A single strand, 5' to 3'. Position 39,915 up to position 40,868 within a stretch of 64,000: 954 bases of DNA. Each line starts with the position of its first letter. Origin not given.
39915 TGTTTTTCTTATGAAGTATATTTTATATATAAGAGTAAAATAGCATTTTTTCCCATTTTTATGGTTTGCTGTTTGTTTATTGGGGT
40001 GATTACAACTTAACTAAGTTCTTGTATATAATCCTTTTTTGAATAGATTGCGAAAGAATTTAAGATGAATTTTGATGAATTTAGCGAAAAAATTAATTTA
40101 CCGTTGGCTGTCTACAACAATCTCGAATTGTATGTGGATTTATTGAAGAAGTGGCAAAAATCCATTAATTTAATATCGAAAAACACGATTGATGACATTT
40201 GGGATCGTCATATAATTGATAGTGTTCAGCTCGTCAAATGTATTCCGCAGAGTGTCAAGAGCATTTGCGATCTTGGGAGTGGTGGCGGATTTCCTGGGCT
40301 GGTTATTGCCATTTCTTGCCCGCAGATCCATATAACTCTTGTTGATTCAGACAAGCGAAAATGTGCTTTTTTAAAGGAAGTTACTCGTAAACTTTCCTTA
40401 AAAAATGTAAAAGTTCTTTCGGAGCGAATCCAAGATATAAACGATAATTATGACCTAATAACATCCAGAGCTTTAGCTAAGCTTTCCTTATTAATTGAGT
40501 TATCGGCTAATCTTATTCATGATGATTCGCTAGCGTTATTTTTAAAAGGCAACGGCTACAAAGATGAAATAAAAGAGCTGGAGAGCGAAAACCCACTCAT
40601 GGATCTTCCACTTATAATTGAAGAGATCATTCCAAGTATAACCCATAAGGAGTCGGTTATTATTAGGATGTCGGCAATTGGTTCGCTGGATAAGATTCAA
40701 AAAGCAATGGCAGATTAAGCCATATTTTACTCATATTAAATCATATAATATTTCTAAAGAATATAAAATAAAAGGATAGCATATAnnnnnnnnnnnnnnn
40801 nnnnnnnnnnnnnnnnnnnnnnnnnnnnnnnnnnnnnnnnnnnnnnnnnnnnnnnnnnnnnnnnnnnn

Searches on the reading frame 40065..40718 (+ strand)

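Call 47: search_protein_families(library=pfam, proteins=[window:40065-40718:+], max_evalue=0.001)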
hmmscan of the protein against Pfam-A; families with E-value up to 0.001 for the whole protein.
window:40065-40718:+ (217 aa): 4 families
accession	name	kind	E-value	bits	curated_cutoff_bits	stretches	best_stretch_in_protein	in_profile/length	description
PF02527.21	GidB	-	8.3e-52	175.7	27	1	18-176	3-163/184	rRNA small subunit methyltransferase G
PF13847.12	Methyltransf_31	-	2.8e-09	37.3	27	1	65-138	5-84/145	Methyltransferase domain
PF05175.20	MTS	-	3.7e-07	30.4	23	1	55-133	22-103/170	Methyltransferase small domain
PF10294.15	Methyltransf_16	-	0.00021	21.6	21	1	45-108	21-91/174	Lysine methyltransferase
